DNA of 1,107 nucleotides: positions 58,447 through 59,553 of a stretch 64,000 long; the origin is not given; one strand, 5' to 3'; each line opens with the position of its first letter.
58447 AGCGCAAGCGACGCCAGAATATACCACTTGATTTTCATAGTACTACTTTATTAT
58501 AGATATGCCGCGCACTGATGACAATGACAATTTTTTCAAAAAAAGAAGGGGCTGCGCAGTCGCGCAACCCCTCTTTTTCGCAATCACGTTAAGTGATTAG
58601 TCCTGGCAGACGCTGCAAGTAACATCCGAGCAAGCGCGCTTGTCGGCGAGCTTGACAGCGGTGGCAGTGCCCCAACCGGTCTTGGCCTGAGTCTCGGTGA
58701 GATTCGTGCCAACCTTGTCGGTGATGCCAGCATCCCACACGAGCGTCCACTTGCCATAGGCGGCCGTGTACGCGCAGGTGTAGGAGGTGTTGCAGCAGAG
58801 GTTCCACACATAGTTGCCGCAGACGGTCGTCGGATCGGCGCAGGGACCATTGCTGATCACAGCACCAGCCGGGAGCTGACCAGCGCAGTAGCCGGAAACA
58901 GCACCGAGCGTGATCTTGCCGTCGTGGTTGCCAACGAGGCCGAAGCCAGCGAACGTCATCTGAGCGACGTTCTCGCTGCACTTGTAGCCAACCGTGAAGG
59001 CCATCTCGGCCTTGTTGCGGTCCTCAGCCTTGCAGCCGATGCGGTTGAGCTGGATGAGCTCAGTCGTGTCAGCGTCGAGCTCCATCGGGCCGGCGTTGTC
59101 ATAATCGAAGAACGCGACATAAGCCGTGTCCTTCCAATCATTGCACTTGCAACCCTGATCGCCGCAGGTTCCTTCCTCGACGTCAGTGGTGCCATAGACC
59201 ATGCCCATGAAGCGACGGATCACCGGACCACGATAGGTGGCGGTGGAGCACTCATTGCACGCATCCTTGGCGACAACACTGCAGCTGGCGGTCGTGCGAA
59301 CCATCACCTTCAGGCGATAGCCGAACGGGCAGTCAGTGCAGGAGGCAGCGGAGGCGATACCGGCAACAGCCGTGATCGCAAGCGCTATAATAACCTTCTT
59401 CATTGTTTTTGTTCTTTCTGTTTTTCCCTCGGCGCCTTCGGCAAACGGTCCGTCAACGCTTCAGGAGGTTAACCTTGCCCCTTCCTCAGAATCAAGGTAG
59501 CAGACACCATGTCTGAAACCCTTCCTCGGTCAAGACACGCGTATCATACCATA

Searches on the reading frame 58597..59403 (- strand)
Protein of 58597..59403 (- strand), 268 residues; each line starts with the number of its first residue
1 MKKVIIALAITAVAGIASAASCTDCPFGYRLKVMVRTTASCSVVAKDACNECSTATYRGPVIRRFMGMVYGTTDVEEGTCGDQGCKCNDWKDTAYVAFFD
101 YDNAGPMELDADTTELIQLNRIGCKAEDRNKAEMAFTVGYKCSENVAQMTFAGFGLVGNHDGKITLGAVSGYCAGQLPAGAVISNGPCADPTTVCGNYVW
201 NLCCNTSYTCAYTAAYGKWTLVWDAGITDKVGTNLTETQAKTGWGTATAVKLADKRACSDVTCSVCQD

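Call 7: search_protein_families(library=pfam, proteins=[window:58597-59403:-], max_evalue=0.001)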
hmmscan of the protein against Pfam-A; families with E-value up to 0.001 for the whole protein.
window:58597-59403:- (268 aa): 0 families

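Call 56: search_protein_families(library=pfam, proteins=[window:58597-59403:-], max_evalue=1)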
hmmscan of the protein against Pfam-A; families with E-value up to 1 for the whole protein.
window:58597-59403:- (268 aa): 0 families

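Call 65: find_homologous_proteins(query=window:58597-59403:-)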
Query window:58597-59403:- (268 aa): 41 proteins with E <= 0.001 among 1107 candidates.
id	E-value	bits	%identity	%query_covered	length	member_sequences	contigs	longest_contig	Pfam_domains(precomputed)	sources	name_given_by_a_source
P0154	1.0e-156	539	89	99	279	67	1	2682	-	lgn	-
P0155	5.8e-156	536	91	99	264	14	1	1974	-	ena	-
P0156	1.8e-154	531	89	98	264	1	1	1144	-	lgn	-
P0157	4.4e-146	504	82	100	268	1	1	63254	-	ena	-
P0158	1.1e-144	499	83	98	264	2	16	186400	-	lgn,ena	-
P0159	1.8e-143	495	79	100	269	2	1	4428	-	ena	-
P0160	1.4e-142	492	82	98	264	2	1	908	-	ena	-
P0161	6.2e-141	487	81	98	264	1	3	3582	-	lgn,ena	-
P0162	1.5e-131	456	74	100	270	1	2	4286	-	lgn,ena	-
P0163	1.4e-129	450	74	100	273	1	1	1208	-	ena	-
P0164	4.9e-121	422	70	98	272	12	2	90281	-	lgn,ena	-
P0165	8.9e-120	417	68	100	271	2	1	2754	-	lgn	-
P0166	2.7e-119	416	68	100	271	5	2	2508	-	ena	-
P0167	3.0e-118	412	72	91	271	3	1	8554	-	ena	-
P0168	5.5e-118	412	69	100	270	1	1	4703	-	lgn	-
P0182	1.7e-83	298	53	100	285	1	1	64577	-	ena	-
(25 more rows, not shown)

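Call 66: find_encoding_contigs(protein=P0182, flank=8000, max_places=1)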
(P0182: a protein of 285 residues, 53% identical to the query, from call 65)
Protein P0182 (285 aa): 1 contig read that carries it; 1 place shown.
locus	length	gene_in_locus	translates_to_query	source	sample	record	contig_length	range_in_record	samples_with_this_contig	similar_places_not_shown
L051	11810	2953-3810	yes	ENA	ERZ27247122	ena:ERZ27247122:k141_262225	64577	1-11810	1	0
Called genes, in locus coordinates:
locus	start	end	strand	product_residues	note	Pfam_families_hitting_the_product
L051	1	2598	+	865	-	?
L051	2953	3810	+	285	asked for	-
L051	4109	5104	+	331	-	PF13145:Rotamase_2 (faint), PF00639:Rotamase (weak)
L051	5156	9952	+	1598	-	PF13899:Thioredoxin_7 (faint)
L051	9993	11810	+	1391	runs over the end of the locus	PF04151:PPC (faint), PF03160:Calx-beta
